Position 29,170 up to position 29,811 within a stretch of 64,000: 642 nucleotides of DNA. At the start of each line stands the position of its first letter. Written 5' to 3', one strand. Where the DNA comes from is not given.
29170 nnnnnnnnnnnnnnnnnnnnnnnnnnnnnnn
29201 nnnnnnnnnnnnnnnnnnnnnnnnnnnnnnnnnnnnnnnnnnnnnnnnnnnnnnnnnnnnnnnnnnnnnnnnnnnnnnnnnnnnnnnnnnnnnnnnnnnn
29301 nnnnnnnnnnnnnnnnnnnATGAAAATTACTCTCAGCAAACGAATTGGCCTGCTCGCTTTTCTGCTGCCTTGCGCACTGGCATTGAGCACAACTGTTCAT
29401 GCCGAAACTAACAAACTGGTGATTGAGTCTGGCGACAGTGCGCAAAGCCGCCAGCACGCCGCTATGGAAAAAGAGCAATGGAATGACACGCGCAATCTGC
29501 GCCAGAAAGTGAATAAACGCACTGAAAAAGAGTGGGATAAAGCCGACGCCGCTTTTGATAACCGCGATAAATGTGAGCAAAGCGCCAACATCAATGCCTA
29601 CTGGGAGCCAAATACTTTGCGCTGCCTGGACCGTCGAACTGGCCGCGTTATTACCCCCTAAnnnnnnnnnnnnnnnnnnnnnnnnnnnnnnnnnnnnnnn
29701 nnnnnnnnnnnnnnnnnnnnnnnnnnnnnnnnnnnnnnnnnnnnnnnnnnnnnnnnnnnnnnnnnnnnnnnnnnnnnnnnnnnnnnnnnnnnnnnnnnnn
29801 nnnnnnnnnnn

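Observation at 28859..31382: Cluster of four small exported or membrane proteins of unknown function around speG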

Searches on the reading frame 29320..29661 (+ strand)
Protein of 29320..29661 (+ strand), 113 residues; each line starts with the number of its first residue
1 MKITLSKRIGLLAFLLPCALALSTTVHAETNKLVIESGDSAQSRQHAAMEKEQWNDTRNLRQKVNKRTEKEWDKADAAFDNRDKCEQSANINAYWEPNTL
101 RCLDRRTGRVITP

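Call 4: search_protein_families(library=pfam, proteins=[window:29320-29661:+], max_evalue=0.01)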
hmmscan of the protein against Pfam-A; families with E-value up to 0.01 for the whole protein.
window:29320-29661:+ (113 aa): 1 family
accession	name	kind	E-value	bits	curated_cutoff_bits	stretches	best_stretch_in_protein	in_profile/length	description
PF06932.16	DUF1283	-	2.4e-45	153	25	1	32-113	2-83/83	Protein of unknown function (DUF1283)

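Call 21: search_solved_structures(query=window:29320-29658:+, max_evalue=1)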
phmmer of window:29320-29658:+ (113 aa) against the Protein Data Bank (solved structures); distinct sequences matched with E-value up to 1: 0.

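Call 24: find_homologous_proteins(query=window:29320-29658:+, max_evalue=0.001)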
Query window:29320-29658:+ (113 aa): 538 proteins with E <= 0.001 among 546 candidates; the best 120 are listed.
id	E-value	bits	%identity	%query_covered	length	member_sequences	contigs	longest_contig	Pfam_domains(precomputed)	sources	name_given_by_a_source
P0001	3.5e-69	247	100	100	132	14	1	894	PF06932.17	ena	-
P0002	9.2e-69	246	99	100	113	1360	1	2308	PF06932.17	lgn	-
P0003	3.8e-67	241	97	100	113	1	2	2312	PF06932.17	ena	-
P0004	9.1e-67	240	97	100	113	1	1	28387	PF06932.17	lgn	-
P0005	1.2e-66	239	98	99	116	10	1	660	PF06932.17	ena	-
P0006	1.7e-66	239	97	100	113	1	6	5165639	PF06932.17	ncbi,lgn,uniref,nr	ncbi:DUF1283 family protein [Escherichia coli]|uniref:DUF1283 family protein n=1 Tax=Escherichia col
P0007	2.0e-66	239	97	100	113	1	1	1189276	PF06932.17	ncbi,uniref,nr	ncbi:DUF1283 family protein [Escherichia coli]|uniref:DUF1283 family protein n=1 Tax=Escherichia col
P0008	2.5e-66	238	97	100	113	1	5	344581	PF06932.17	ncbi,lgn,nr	ncbi:DUF1283 family protein [Escherichia coli]|nr:DUF1283 family protein [Escherichia coli] EKF01475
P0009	2.6e-66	238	97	100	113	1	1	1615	PF06932.17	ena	-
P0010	3.2e-66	238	97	100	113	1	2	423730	PF06932.17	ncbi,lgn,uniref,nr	ncbi:DUF1283 family protein [Escherichia coli]|uniref:DUF1283 family protein n=1 Tax=Escherichia col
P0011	3.3e-66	238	97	100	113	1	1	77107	PF06932.17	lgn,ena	-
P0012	1.4e-65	236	96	100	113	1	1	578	PF06932.17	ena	-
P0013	1.4e-64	233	95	100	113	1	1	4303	PF06932.17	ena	-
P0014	1.3e-63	230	96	100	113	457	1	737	PF06932.17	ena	-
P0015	2.7e-63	229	92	100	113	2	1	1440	PF06932.17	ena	-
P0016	5.4e-62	224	90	100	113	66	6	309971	PF06932.17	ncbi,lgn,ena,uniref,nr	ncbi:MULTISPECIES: DUF1283 family protein [Escherichia]|uniref:DUF1283 family protein n=1 Tax=Escher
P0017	9.2e-62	224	89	100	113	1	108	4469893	PF06932.17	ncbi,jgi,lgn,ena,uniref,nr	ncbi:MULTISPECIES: DUF1283 family protein [Escherichia]|uniref:DUF1283 family protein n=1 Tax=Escher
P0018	3.5e-61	222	88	100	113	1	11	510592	PF06932.17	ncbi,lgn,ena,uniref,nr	ncbi:DUF1283 family protein [Escherichia ruysiae]|uniref:DUF1283 family protein n=1 Tax=Escherichia 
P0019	3.8e-61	222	97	92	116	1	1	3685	PF06932.17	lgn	-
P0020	4.3e-61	221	88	100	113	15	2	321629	PF06932.17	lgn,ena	-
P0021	5.1e-61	221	88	100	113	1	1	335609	PF06932.17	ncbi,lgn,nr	ncbi:DUF1283 family protein [Escherichia coli]|nr:DUF1283 family protein [Escherichia coli]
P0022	7.1e-61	221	88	100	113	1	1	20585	PF06932.17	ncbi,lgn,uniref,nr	ncbi:DUF1283 family protein [Escherichia sp. 92.1228]|uniref:DUF1283 family protein n=1 Tax=Escheric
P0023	8.9e-61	220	94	100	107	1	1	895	PF06932.17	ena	-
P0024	9.0e-61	220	95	100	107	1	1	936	PF06932.17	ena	-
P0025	1.4e-60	220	89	100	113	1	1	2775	PF06932.17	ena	-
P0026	1.8e-60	220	88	100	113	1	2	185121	PF06932.17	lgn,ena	-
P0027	2.2e-60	219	88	100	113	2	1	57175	PF06932.17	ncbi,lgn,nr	ncbi:DUF1283 family protein [Escherichia coli]|nr:DUF1283 family protein [Escherichia coli]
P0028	1.3e-59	217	89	100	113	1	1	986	PF06932.17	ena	-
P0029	2.2e-59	216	88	100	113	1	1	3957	PF06932.17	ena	-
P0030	5.2e-59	215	88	100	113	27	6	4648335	PF06932.17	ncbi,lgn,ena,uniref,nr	ncbi:DUF1283 family protein [Escherichia albertii]|uniref:DUF1283 family protein n=1 Tax=Escherichia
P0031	1.5e-58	213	88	100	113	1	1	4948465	PF06932.17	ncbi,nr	ncbi:protein [Escherichia coli]|nr:protein [Escherichia coli]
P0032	8.0e-58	211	88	100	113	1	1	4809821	PF06932.17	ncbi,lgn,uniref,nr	ncbi:DUF1283 family protein [Escherichia albertii]|uniref:DUF1283 family protein n=1 Tax=Escherichia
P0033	1.1e-57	210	88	100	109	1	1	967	PF06932.17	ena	-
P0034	2.1e-57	210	91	100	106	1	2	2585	PF06932.17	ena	-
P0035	4.5e-56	205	100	84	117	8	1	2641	PF06932.17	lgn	-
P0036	4.6e-55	202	95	87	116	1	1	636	PF06932.17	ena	-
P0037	9.9e-55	201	83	100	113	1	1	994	PF06932.17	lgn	-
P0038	1.4e-54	201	82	100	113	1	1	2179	PF06932.17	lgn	-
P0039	2.3e-54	200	89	100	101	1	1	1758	PF06932.17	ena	-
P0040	3.5e-54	199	89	100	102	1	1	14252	PF06932.17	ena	-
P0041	6.5e-54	198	86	100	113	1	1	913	PF06932.17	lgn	-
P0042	8.3e-54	198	88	100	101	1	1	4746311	PF06932.17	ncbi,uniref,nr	ncbi:DUF1283 family protein [Escherichia coli]|uniref:DUF1283 family protein n=1 Tax=Escherichia col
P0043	1.5e-52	194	81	100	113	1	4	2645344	PF06932.17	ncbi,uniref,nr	ncbi:hypothetical protein C3432_05510 [Citrobacter amalonaticus]|uniref:UPF0482 protein C3430_26830 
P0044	1.6e-52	194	81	100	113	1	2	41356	PF06932.17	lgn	-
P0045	3.0e-52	193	81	100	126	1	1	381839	PF06932.17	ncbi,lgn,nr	ncbi:TPA: DUF1283 family protein [Salmonella enterica]|nr:DUF1283 family protein [Salmonella enteric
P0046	5.1e-52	192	79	100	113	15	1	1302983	PF06932.17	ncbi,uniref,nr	ncbi:DUF1283 family protein [Citrobacter koseri]|uniref:DUF1283 family protein n=1 Tax=Citrobacter k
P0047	5.4e-52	192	79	99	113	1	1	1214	PF06932.17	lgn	-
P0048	9.9e-52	191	81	100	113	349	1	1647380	PF06932.17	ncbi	ncbi:TPA: DUF1283 family protein [Salmonella enterica]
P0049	1.4e-51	191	81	100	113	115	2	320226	PF06932.17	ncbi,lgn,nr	ncbi:hypothetical protein ABI57_19505 [Salmonella enterica subsp. enterica serovar Veneziana]|nr:hyp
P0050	1.9e-51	190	99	81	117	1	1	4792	PF06932.17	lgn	-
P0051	2.1e-51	190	80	100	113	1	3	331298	PF06932.17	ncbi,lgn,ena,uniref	ncbi:DUF1283 family protein [Citrobacter amalonaticus]|uniref:DUF1283 family protein n=1 Tax=Citroba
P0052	2.1e-51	190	80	100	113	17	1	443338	PF06932.17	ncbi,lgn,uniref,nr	ncbi:TPA: DUF1283 family protein [Salmonella enterica]|uniref:UPF0482 protein YnfB n=1 Tax=Salmonell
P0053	2.9e-51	190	77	100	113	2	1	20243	PF06932.17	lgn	-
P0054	3.5e-51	190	77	100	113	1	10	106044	PF06932.17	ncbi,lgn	ncbi:DUF1283 family protein [Escherichia fergusonii]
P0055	4.0e-51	189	77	100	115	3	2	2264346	PF06932.17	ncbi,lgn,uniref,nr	ncbi:hypothetical protein AC791_12175 [Klebsiella sp. RIT-PI-d]|uniref:DUF1283 family protein n=1 Ta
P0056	4.1e-51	189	77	100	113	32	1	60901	PF06932.17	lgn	-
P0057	5.1e-51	189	81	100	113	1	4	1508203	PF06932.17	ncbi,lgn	ncbi:DUF1283 family protein [Salmonella enterica]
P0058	5.1e-51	189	80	94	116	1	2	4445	PF06932.17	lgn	-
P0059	7.5e-51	189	77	100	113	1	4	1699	PF06932.17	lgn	-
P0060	1.3e-50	188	77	100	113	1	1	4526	PF06932.17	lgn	-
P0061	1.4e-50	188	77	100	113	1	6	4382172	PF06932.17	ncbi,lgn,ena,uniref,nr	ncbi:DUF1283 family protein [Citrobacter sp. RHB25-C09]|uniref:DUF1283 family protein n=1 Tax=Citrob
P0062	1.6e-50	188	76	100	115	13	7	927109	PF06932.17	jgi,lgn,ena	jgi:hypothetical protein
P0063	1.8e-50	187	80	100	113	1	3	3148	PF06932.17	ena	-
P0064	1.9e-50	187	78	100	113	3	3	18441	PF06932.17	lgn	-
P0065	2.3e-50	187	86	100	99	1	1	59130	PF06932.17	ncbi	-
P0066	2.7e-50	187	75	100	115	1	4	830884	PF06932.17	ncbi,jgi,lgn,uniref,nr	ncbi:DUF1283 family protein [Superficieibacter sp.]|uniref:DUF1283 family protein n=1 Tax=Superficie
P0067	3.2e-50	187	78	100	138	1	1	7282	PF06932.17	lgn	-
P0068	3.8e-50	186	77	100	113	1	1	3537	PF06932.17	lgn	-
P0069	4.0e-50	186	78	100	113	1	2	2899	PF06932.17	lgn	-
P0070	5.2e-50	186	77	97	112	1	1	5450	PF06932.17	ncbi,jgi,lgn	ncbi:hypothetical protein D3C78_514210 [compost metagenome]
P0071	6.3e-50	186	84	100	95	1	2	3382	PF06932.17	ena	-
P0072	6.7e-50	185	77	100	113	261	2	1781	PF06932.17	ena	-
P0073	7.3e-50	185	85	100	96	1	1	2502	PF06932.17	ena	-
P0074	7.5e-50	185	76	100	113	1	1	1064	PF06932.17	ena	-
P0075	8.4e-50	185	79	100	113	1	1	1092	PF06932.17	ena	-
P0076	1.4e-49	184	77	100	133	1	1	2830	PF06932.17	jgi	jgi:hypothetical protein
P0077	1.7e-49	184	75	97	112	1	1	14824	PF06932.17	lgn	-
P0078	1.9e-49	184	76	97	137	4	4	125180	PF06932.17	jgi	jgi:hypothetical protein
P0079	2.1e-49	184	75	100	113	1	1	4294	PF06932.17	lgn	-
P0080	3.9e-49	183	76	100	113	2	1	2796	PF06932.17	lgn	-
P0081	4.0e-49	183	76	97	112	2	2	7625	PF06932.17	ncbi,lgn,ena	-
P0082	4.1e-49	183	76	97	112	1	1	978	PF06932.17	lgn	-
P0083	5.7e-49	182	77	97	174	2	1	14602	PF06932.17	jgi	jgi:hypothetical protein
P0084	9.6e-49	182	77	96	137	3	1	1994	PF06932.17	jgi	jgi:hypothetical protein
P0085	9.8e-49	182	76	100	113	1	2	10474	PF06932.17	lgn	-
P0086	1.0e-48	182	75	100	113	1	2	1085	PF06932.17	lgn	-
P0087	1.2e-48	181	84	100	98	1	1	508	PF06932.17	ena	-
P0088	1.2e-48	181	75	100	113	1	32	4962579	PF06932.17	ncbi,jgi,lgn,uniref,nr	ncbi:MAG: DUF1283 family protein [Yokenella regensburgei]|jgi:hypothetical protein|uniref:UPF0482 pr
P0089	1.2e-48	181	76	100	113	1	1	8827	PF06932.17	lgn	-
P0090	1.4e-48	181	76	97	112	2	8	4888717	PF06932.17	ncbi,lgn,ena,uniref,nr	ncbi:DUF1283 family protein [Enterobacter sp. RHBSTW-00994]|uniref:DUF1283 family protein n=1 Tax=En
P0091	1.6e-48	181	75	100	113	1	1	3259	PF06932.17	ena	-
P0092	1.6e-48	181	76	100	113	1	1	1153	PF06932.17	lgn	-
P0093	1.7e-48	181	75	100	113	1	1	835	PF06932.17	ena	-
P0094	2.2e-48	181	73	100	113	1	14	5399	PF06932.17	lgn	-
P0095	2.2e-48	181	75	100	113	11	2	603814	PF06932.17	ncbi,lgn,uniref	ncbi:DUF1283 family protein [Kluyvera sp. STS39-E]|uniref:DUF1283 family protein n=1 Tax=Kluyvera sp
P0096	2.4e-48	180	77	100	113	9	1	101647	PF06932.17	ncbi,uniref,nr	ncbi:DUF1283 family protein [Trabulsiella odontotermitis]|uniref:UPF0482 protein GM31_04660 n=1 Tax=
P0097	2.7e-48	180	75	97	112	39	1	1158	PF06932.17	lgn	-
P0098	3.0e-48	180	75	100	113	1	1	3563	PF06932.17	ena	-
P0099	3.3e-48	180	74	100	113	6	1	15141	PF06932.17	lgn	-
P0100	3.7e-48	180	100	73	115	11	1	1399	PF06932.17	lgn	-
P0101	3.8e-48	180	75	100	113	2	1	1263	PF06932.17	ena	-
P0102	3.8e-48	180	74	100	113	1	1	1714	PF06932.17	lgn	-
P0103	4.3e-48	180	73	94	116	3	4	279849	PF06932.17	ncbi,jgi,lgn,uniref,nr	ncbi:DUF1283 family protein [Enterobacter sp. R1(2018)]|uniref:DUF1283 family protein n=1 Tax=Entero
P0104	5.1e-48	179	74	100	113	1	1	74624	PF06932.17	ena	-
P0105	5.7e-48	179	77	97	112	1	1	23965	PF06932.17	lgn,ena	-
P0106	6.0e-48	179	77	97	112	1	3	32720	PF06932.17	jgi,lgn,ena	-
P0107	6.1e-48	179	75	97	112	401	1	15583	PF06932.17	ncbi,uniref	ncbi:DUF1283 family protein [Enterobacter soli]|uniref:DUF1283 family protein n=1 Tax=Enterobacter s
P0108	6.6e-48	179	83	100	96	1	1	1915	PF06932.17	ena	-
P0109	6.9e-48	179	72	100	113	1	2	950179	PF06932.17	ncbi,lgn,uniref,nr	ncbi:DUF1283 family protein [Scandinavium sp. V105_16]|uniref:UPF0482 protein SIL20_21035 n=1 Tax=Sc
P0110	7.7e-48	179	77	100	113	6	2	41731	PF06932.17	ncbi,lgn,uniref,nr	ncbi:DUF1283 family protein [Citrobacter sp. Awk 4]|uniref:DUF1283 family protein n=1 Tax=Citrobacte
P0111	7.8e-48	179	73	100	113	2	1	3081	PF06932.17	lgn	-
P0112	8.2e-48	179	73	100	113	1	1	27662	PF06932.17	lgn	-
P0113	9.3e-48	179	74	100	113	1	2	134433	PF06932.17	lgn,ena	-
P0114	9.6e-48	179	88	86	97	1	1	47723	PF06932.17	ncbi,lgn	-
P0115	1.0e-47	179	74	100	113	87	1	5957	PF06932.17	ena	-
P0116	1.1e-47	178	75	100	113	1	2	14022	PF06932.17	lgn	-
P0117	1.5e-47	178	75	97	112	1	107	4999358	PF06932.17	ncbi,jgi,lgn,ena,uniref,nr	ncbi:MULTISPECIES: DUF1283 family protein [Enterobacter]|jgi:hypothetical protein|uniref:UPF0482 pro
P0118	1.8e-47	178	74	100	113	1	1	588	PF06932.17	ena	-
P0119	2.1e-47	178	73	100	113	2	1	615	PF06932.17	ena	-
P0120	2.1e-47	177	73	100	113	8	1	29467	PF06932.17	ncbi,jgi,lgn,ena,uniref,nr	ncbi:DUF1283 family protein [Pluralibacter sp.]|uniref:DUF1283 family protein n=1 Tax=Pluralibacter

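Call 26: find_related_loci(query=A1, collection=genome_contigs, flank=8000)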
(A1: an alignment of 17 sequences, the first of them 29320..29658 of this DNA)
Query A1 (113 aa) in genome_contigs; peptide patterns used: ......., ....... (x = any residue, [..] = any of these).
326 stretches matched a pattern; 299 encode a relative of the query (tblastn E <= 1e-3); the best 80 are kept; 80 distinct loci.
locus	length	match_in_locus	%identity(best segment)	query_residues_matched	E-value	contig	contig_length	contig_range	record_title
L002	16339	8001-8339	94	1-113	5e-70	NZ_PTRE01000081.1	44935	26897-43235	Escherichia sp. MOD1-EC7003 MOD1-EC7003_81_length_44935_cov_113, whole genome shotgun sequence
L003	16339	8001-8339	89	1-113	3e-67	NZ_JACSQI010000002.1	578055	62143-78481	Escherichia whittamii strain Sa2BVA5 NODE_2_length_578055_cov_7.746463, whole genome shotgun sequence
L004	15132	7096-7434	88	1-113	5e-66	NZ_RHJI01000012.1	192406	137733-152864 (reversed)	Escherichia sp. E1V33 1V33_12_consensus, whole genome shotgun sequence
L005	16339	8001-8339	88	1-113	1e-65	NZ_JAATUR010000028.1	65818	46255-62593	Escherichia coli strain SCPM-O-B-8794 28length=65818, whole genome shotgun sequence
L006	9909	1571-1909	80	1-113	1e-58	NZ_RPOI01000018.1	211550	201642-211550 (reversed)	Citrobacter youngae strain CCUG 30791 citrobacter_youngae_CCUG30791T_0000018, whole genome shotgun sequence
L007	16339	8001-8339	81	1-113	7e-59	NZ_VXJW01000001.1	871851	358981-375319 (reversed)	Salmonella enterica subsp. arizonae strain CCUG 6322T contig_0000001, whole genome shotgun sequence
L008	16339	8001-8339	80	1-113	6e-59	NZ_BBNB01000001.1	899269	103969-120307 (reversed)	Citrobacter sedlakii NBRC 105722, whole genome shotgun sequence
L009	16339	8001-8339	80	1-113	2e-58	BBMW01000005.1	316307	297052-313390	Citrobacter werkmanii NBRC 105721 DNA, contig: CIWKM05, whole genome shotgun sequence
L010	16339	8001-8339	80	1-113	2e-58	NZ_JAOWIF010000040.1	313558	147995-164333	Citrobacter sp. Cu233 233, whole genome shotgun sequence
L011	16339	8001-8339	81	1-113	2e-58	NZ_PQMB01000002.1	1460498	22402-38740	Citrobacter amalonaticus strain S646 scaffold2.1, whole genome shotgun sequence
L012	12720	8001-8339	79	1-113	4e-58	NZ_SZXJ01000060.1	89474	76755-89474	Citrobacter sp. wls619 contig42, whole genome shotgun sequence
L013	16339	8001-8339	81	1-113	7e-58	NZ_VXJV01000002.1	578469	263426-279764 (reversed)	Salmonella enterica subsp. diarizonae strain CCUG 30040T contig_0000002, whole genome shotgun sequence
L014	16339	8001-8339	78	1-113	2e-57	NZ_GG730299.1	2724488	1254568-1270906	Citrobacter youngae ATCC 29220 Scfld0, whole genome shotgun sequence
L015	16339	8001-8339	78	1-113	3e-57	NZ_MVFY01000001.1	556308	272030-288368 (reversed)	Citrobacter portucalensis strain A60 A60_S7_L001_NODE_1_length_556308_cov_17.9926, whole genome shotgun sequence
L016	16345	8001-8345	77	1-113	6e-57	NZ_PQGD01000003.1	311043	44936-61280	Superficieibacter electus strain BP-1 NODE_3_length_311043_cov_30.5051, whole genome shotgun sequence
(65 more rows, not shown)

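Call 52: search_protein_families(library=pfam, proteins=[window:29320-29658:+], max_evalue=10)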
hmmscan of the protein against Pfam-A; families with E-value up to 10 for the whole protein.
window:29320-29658:+ (113 aa): 3 families
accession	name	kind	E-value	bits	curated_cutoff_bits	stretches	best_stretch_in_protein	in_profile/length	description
PF06932.16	DUF1283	-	2.4e-45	153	25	1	32-113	2-83/83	Protein of unknown function (DUF1283)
PF05597.16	Phasin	-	0.033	14.7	28.8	1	34-82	40-91/126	Poly(hydroxyalcanoate) granule associated protein (phasin)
PF09072.15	TMA7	-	0.72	11.1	27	1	63-89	11-37/62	Translation machinery associated TMA7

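Call 81: search_solved_structures(query=A1, max_evalue=10)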
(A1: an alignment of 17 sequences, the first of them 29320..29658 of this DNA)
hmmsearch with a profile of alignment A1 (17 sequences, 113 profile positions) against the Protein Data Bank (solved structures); distinct sequences matched with E-value up to 10: 0.

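Call 85: search_protein_families(library=ncbifam, proteins=[window:29320-29658:+], max_evalue=0.001)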
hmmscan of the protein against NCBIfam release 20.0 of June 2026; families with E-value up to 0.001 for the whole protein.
window:29320-29658:+ (113 aa): 1 family
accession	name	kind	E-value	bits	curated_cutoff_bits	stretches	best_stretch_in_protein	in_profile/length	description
NF010180.0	PRK13659.1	equivalog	3.3e-57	191.6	129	1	1-113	1-114/114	DUF1283 family protein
